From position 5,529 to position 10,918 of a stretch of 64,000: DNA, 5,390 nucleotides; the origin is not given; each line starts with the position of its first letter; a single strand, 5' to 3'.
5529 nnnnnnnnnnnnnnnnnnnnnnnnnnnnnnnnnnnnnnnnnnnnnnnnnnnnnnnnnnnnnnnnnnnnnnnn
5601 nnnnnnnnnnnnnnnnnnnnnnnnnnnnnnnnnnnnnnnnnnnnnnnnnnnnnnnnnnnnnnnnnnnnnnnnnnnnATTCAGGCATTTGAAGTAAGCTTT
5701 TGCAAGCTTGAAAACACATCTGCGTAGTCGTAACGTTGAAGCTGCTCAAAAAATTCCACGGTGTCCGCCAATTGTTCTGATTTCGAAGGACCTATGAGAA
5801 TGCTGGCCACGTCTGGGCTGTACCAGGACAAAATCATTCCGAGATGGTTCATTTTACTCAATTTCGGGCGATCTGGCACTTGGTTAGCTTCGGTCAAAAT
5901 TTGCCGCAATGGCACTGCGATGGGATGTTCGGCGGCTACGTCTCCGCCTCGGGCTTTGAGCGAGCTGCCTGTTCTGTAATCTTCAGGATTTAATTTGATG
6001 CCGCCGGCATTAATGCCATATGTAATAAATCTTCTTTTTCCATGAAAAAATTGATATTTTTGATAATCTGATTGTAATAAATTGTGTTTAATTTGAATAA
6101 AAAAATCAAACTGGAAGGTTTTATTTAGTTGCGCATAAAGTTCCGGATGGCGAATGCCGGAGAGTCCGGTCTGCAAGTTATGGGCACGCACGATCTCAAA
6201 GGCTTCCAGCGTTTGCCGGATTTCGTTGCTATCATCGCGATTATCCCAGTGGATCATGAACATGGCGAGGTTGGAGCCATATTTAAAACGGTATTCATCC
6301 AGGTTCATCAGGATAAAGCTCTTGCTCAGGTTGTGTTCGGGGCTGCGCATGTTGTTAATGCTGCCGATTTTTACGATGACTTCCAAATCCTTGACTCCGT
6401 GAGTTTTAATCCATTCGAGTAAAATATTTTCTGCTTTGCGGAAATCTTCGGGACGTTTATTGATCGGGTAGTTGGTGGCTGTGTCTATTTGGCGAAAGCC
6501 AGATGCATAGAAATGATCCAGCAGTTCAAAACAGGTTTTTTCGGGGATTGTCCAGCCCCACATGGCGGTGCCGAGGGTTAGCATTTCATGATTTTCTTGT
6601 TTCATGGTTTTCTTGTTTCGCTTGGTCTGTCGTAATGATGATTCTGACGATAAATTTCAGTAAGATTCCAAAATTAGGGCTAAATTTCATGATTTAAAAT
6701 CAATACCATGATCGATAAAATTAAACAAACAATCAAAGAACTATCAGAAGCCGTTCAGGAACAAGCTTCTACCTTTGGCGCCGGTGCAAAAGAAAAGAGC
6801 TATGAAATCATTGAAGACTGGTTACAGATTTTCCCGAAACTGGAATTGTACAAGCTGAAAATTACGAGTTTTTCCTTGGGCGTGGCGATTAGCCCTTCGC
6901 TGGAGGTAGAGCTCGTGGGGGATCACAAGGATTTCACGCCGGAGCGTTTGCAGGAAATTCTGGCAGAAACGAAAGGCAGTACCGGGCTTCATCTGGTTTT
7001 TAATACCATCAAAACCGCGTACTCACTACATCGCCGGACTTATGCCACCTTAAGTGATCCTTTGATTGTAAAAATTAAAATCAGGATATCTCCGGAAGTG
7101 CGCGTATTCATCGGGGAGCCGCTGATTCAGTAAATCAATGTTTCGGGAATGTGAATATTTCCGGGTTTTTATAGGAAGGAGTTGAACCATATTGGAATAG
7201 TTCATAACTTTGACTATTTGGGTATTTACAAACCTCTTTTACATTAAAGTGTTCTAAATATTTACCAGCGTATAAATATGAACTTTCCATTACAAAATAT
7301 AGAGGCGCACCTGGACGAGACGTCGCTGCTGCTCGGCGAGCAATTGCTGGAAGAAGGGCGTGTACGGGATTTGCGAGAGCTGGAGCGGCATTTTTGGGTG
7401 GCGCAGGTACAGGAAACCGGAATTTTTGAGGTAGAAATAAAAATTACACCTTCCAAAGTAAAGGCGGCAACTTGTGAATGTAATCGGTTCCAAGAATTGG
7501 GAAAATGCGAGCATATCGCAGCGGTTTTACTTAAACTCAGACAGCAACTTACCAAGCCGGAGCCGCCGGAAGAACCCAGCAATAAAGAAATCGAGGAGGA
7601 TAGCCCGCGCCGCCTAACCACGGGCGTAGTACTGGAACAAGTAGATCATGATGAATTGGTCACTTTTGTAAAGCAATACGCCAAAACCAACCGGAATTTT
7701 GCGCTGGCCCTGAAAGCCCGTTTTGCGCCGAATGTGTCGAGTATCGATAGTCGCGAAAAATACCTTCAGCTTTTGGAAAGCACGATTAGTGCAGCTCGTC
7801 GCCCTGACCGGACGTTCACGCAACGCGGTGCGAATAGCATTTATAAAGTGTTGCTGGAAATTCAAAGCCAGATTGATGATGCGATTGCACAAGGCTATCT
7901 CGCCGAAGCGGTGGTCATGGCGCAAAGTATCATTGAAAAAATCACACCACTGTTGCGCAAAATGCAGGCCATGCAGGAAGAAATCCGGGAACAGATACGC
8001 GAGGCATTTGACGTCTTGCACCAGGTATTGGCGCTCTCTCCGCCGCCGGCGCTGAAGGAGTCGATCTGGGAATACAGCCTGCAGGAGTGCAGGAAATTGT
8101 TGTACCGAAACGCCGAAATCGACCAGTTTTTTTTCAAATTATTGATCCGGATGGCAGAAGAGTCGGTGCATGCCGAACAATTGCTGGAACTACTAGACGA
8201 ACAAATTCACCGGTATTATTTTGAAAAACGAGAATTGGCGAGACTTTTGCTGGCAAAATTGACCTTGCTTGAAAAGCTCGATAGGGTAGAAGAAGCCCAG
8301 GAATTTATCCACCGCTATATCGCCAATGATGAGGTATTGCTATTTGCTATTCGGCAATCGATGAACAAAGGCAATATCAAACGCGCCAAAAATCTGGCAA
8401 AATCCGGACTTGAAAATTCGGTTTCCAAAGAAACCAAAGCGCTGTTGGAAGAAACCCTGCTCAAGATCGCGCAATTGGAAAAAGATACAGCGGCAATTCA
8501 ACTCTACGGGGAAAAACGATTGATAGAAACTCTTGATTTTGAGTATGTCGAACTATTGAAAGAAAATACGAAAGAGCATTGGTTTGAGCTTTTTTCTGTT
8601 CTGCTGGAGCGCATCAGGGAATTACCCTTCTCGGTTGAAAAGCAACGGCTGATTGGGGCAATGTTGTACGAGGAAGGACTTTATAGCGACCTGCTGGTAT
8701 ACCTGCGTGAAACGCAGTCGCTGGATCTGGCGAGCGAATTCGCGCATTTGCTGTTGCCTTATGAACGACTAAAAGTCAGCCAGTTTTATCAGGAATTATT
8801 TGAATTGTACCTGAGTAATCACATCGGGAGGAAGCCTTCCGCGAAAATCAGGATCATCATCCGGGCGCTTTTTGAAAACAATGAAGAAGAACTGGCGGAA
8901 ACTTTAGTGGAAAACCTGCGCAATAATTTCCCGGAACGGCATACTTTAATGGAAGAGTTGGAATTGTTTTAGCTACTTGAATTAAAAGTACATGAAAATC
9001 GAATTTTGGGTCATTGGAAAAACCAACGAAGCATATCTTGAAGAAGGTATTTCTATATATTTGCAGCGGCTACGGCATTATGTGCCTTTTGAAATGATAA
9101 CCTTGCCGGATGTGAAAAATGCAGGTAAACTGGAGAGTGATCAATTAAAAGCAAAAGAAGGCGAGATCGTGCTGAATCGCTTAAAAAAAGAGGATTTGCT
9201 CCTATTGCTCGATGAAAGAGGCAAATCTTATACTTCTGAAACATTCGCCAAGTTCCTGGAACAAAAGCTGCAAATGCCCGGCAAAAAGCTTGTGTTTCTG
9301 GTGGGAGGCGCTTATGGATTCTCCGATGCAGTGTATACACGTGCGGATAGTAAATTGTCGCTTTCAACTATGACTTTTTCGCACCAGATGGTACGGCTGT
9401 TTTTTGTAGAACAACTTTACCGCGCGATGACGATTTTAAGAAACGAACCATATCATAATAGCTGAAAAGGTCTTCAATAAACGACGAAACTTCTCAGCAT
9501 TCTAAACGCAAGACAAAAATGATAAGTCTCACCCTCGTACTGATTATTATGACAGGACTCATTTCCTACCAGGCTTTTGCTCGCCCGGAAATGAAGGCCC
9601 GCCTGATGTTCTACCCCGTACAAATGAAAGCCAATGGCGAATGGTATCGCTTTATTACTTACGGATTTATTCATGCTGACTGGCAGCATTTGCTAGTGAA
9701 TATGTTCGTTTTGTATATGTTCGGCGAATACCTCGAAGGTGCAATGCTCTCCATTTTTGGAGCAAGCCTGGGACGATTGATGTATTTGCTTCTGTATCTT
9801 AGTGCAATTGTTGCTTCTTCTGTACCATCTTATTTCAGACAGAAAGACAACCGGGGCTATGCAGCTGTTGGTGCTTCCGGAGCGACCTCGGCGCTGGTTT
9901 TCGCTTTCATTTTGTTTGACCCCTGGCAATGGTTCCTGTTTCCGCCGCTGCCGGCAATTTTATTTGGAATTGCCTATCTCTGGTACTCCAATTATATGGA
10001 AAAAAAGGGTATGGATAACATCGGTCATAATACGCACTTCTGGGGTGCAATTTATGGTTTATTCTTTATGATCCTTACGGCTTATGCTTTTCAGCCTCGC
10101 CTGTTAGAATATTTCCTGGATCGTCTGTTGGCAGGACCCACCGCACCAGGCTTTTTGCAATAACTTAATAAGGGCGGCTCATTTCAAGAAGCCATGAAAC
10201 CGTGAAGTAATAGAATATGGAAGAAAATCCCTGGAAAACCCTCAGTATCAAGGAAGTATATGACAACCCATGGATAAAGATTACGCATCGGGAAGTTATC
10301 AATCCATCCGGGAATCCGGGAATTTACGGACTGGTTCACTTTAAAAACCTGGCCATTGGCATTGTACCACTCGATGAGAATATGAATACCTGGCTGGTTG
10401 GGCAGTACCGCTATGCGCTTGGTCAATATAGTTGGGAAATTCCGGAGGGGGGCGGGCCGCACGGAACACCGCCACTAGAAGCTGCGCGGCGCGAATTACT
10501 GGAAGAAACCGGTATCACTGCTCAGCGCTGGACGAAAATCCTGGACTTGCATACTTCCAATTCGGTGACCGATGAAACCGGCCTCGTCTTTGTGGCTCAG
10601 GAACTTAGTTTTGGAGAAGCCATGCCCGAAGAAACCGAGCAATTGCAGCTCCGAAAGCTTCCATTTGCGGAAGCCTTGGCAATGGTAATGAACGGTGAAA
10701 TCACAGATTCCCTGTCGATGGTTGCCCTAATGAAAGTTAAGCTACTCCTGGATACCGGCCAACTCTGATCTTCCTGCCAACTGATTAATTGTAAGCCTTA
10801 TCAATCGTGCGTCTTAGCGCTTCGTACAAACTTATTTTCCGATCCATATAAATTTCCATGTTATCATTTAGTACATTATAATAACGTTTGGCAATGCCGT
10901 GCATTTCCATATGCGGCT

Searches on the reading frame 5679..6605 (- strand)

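Call 81: search_protein_families(library=pfam, proteins=[window:5679-6605:-], max_evalue=0.0001)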
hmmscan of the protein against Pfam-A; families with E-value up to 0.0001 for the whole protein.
window:5679-6605:- (308 aa): 1 family
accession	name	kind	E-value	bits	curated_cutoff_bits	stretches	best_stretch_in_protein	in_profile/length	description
PF00248.27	Aldo_ket_red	-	1.1e-13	51.4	24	1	9-296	2-285/291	Aldo/keto reductase family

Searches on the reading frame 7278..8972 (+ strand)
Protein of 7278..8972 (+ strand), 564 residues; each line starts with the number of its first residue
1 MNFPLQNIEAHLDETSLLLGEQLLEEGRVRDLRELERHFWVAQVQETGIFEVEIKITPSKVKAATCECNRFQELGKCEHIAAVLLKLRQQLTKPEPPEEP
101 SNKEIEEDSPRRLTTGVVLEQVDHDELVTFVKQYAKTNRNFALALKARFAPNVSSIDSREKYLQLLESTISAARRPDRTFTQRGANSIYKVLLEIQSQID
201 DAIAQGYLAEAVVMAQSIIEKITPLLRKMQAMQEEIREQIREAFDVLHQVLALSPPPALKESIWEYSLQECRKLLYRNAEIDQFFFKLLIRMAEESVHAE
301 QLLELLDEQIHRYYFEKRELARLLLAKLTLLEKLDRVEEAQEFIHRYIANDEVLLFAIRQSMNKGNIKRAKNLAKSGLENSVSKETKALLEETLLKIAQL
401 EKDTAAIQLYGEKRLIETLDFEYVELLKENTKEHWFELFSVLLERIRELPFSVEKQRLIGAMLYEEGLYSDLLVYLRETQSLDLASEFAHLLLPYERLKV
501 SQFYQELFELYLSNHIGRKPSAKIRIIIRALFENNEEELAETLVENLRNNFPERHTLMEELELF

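Call 81: search_protein_families(library=pfam, proteins=[window:7278-8972:+], max_evalue=0.0001)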
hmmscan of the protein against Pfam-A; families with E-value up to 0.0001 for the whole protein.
window:7278-8972:+ (564 aa): 1 family
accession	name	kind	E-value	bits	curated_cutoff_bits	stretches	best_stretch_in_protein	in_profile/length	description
PF04434.22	SWIM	-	6.9e-05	22.7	19.6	0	60-87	9-37/38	SWIM zinc finger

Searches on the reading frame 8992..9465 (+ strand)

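Call 81: search_protein_families(library=pfam, proteins=[window:8992-9465:+], max_evalue=0.0001)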
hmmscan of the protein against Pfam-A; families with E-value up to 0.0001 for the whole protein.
window:8992-9465:+ (157 aa): 1 family
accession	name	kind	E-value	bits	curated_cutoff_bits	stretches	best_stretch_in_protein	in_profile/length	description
PF02590.22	SPOUT_MTase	-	1.5e-53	181.4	27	1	1-155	1-154/154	Predicted SPOUT methyltransferase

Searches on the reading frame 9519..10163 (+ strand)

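Call 81: search_protein_families(library=pfam, proteins=[window:9519-10163:+], max_evalue=0.0001)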
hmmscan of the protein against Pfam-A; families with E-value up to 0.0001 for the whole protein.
window:9519-10163:+ (214 aa): 1 family
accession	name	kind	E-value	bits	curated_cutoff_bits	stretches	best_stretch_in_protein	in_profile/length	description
PF01694.28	Rhomboid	-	2.5e-23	83.3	22.6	1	40-187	2-140/143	Rhomboid domain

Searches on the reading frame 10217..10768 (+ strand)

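Call 82: search_protein_families(library=pfam, proteins=[window:10217-10768:+], max_evalue=0.0001)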
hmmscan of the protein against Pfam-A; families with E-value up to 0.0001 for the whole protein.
window:10217-10768:+ (183 aa): 1 family
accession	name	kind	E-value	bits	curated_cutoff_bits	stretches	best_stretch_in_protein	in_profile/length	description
PF00293.34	NUDIX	-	3.3e-11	43.7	21.1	1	45-153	4-118/134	NUDIX domain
